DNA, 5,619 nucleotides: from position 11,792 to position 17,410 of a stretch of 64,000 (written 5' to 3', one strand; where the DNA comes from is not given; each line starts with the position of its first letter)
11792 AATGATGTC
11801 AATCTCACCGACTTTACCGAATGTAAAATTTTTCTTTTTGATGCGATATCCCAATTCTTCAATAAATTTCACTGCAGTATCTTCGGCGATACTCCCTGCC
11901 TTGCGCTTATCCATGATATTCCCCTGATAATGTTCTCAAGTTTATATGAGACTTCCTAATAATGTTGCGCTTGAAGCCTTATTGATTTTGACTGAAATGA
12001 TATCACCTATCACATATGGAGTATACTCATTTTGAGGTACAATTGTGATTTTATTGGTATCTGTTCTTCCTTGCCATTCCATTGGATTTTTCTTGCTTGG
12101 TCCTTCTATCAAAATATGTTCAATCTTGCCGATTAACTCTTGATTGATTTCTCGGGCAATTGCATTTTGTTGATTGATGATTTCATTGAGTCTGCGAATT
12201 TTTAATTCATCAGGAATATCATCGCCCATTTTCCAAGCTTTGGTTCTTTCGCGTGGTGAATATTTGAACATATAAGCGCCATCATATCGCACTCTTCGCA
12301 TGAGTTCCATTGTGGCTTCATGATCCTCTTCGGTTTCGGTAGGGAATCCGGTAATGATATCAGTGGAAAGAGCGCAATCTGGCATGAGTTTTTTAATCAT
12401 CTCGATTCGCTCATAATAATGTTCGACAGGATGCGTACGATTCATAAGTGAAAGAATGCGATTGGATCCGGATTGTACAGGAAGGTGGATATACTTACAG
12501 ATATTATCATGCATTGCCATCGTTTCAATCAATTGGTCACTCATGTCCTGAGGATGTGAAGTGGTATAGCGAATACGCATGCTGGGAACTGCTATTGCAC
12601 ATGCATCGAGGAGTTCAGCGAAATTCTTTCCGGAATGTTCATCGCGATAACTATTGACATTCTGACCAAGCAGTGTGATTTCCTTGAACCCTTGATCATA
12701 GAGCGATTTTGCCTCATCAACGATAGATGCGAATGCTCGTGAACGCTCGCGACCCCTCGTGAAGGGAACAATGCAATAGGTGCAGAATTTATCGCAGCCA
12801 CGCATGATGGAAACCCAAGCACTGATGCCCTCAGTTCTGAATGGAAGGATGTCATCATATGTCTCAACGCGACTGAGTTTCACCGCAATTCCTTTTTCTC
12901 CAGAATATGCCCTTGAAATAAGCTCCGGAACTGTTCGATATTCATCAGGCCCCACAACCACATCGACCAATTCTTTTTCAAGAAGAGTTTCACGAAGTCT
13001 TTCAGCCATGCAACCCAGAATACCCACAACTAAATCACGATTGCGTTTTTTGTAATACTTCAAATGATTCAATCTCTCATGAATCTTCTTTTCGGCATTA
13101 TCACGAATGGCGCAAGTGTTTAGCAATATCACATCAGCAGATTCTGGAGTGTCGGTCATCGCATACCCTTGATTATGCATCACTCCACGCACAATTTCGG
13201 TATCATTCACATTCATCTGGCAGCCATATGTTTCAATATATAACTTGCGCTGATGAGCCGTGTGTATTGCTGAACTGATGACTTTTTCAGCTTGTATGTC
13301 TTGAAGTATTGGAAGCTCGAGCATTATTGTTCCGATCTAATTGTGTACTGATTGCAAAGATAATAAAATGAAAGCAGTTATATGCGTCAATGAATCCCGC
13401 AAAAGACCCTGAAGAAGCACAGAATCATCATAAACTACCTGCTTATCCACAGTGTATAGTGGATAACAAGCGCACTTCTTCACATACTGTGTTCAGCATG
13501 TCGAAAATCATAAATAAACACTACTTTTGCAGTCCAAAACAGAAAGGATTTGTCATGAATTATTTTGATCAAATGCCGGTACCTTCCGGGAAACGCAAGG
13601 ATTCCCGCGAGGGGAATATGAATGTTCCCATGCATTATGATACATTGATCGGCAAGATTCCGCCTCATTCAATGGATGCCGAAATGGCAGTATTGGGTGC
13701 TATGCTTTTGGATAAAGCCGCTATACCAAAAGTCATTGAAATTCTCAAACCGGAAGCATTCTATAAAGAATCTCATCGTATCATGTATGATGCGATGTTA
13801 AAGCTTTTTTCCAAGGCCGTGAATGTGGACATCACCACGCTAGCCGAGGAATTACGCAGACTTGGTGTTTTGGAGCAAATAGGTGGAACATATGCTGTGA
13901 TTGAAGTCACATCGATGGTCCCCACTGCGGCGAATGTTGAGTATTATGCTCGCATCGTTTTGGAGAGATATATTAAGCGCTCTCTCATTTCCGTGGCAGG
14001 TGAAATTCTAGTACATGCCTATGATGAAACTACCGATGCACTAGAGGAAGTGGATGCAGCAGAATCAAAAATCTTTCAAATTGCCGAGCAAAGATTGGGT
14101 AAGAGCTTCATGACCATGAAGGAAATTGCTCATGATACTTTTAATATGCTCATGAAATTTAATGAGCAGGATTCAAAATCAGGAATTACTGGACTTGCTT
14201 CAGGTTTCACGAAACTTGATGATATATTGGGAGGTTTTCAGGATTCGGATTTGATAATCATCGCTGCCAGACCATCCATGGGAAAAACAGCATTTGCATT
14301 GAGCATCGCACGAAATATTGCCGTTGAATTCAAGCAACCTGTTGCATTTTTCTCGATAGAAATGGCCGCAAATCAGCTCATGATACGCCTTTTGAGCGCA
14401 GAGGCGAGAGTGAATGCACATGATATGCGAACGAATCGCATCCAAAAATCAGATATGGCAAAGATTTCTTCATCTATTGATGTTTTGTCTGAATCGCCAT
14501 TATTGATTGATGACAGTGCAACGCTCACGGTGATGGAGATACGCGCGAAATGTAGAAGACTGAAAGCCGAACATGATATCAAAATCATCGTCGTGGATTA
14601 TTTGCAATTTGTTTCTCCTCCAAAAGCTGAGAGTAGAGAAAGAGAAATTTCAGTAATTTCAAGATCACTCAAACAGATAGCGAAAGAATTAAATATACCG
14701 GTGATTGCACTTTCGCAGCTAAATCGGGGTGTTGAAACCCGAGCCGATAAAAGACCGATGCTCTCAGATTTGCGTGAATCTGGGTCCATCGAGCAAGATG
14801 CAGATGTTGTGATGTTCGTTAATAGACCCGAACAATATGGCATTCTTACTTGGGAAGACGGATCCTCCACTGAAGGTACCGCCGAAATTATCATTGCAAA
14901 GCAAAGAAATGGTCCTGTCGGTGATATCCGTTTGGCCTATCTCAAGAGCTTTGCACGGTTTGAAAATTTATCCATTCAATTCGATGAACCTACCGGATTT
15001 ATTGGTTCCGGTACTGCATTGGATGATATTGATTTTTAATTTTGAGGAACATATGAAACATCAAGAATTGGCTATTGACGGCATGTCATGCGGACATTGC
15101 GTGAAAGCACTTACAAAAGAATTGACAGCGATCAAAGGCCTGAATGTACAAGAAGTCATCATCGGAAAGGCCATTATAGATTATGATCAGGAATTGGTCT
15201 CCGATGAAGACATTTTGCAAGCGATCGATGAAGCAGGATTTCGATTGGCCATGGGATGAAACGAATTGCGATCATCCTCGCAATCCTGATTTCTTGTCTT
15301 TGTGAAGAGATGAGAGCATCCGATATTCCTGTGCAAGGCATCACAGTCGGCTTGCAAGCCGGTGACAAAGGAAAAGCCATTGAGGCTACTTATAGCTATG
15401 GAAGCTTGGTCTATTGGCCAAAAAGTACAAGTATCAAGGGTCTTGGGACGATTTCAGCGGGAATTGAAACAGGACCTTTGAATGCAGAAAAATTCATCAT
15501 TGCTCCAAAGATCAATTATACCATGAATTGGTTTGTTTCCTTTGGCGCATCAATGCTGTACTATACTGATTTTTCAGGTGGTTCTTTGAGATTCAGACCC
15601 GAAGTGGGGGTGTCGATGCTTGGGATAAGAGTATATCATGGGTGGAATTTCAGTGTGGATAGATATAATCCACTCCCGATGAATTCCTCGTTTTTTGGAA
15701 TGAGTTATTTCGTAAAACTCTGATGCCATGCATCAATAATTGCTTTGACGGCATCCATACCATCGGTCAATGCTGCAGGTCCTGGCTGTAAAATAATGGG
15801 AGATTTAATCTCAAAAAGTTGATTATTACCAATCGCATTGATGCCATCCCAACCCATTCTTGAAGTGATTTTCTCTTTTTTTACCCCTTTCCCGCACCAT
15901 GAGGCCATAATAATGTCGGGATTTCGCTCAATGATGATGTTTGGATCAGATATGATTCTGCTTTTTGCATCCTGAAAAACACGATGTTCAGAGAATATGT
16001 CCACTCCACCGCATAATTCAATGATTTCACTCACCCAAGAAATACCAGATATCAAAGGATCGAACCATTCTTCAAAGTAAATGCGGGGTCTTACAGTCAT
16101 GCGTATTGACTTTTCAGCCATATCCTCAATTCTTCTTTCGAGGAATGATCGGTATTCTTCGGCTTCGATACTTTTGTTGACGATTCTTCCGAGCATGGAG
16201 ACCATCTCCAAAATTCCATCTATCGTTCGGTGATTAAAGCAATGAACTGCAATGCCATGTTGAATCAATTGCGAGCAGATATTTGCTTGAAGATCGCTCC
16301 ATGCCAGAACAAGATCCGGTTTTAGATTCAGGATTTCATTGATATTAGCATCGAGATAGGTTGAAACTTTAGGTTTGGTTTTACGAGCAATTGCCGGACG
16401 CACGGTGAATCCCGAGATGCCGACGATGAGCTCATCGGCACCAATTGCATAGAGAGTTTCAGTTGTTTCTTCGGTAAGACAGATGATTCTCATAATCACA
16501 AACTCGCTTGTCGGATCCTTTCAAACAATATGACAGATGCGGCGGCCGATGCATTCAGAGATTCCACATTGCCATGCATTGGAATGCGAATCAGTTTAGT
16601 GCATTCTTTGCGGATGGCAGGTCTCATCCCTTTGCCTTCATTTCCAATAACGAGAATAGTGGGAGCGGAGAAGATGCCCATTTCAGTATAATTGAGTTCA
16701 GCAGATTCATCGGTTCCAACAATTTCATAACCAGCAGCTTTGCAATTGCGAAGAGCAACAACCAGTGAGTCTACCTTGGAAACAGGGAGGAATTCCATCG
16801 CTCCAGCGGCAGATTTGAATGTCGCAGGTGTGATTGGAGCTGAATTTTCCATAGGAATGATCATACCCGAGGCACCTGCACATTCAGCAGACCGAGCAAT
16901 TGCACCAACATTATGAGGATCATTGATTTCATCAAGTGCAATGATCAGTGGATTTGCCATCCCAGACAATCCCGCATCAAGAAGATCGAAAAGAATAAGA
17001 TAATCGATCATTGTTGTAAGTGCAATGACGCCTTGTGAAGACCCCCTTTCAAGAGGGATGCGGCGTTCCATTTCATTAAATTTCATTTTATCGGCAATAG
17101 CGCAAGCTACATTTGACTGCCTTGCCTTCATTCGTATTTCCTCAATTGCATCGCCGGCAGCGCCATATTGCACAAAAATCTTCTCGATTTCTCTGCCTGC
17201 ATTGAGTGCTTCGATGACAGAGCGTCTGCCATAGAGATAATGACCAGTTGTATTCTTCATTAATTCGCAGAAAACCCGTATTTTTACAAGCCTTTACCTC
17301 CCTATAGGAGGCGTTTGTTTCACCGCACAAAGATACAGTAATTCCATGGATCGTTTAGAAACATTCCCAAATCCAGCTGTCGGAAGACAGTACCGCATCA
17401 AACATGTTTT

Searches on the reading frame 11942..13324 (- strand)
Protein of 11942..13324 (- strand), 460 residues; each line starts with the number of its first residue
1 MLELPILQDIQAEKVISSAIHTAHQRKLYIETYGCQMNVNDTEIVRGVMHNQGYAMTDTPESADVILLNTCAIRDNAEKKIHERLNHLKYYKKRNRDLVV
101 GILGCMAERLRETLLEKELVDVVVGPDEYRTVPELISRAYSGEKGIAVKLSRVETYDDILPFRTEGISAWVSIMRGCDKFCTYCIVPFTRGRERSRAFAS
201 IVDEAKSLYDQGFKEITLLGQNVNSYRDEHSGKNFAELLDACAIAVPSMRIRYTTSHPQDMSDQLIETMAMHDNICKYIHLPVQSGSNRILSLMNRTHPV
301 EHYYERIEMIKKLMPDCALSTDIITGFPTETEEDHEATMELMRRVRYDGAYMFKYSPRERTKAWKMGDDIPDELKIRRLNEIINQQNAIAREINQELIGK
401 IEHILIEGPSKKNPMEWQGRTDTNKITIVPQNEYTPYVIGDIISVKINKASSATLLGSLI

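Call 58: search_protein_families(library=pfam, proteins=[window:11942-13324:-], max_evalue=0.000001)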
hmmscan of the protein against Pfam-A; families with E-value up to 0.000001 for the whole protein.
window:11942-13324:- (460 aa): 3 families
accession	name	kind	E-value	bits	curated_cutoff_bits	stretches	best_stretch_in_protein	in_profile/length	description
PF00919.26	UPF0004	-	4.5e-30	104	27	1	27-125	1-98/98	Uncharacterized protein family UPF0004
PF04055.27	Radical_SAM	-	1.1e-27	97.7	29.5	1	171-341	1-165/166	Radical SAM superfamily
PF01938.26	TRAM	-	6.3e-10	39.2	21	1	397-460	3-61/61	TRAM domain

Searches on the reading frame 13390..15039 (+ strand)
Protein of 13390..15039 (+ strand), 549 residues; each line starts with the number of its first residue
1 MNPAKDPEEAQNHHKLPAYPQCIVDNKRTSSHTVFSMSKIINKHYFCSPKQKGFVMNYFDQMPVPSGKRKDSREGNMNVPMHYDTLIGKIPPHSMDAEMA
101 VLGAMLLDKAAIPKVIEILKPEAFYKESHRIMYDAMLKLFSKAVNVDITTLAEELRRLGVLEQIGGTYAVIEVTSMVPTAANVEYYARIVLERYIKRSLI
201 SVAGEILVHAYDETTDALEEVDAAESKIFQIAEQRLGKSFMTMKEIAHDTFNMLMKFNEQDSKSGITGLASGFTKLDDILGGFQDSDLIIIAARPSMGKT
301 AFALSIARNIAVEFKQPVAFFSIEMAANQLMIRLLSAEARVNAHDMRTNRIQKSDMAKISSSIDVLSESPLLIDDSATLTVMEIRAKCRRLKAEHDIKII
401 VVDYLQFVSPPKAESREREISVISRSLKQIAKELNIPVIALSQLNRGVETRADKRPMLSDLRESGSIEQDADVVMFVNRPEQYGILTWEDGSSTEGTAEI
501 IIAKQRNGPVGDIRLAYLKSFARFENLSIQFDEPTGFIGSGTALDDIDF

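Call 59: search_protein_families(library=pfam, proteins=[window:13390-15039:+], max_evalue=0.000001)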
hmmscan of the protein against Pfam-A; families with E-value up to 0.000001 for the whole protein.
window:13390-15039:+ (549 aa): 4 families
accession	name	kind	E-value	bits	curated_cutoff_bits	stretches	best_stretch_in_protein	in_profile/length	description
PF03796.21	DnaB_C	-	1.2e-106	356.2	27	1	268-526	1-255/255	DnaB-like helicase C terminal domain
PF00772.26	DnaB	-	1.7e-32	112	23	1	91-192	2-103/103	DnaB-like helicase N terminal domain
PF13481.12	AAA_25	-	8.6e-13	48.8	27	1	269-444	15-190/195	AAA domain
PF06745.19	ATPase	-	4.8e-07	29.8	26.6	1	271-446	3-166/231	KaiC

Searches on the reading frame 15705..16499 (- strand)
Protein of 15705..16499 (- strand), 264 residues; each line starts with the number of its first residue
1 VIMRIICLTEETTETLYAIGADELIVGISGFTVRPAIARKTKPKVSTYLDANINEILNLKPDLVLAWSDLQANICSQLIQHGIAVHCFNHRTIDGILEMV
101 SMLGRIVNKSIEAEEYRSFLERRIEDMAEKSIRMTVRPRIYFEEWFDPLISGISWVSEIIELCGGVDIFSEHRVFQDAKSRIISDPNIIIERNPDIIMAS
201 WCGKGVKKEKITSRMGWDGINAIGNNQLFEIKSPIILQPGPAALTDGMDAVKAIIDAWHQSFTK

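Call 59: search_protein_families(library=pfam, proteins=[window:15705-16499:-], max_evalue=0.000001)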
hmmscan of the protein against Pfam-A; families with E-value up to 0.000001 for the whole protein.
window:15705-16499:- (264 aa): 1 family
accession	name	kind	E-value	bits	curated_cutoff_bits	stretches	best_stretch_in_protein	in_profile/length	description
PF01497.23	Peripla_BP_2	-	4.7e-36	124.8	27.5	1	5-233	1-233/235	Periplasmic binding protein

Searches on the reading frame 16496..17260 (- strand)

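Call 59: search_protein_families(library=pfam, proteins=[window:16496-17260:-], max_evalue=0.000001)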
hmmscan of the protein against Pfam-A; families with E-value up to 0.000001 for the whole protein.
window:16496-17260:- (254 aa): 2 families
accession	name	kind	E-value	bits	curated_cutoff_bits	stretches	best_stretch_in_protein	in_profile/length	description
PF00588.24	SpoU_methylase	-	2.1e-40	138.5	29.7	1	105-246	2-142/142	SpoU rRNA Methylase family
PF08032.17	SpoU_sub_bind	-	5.5e-10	39.9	22.8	1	8-87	1-75/76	RNA 2'-O ribose methyltransferase substrate binding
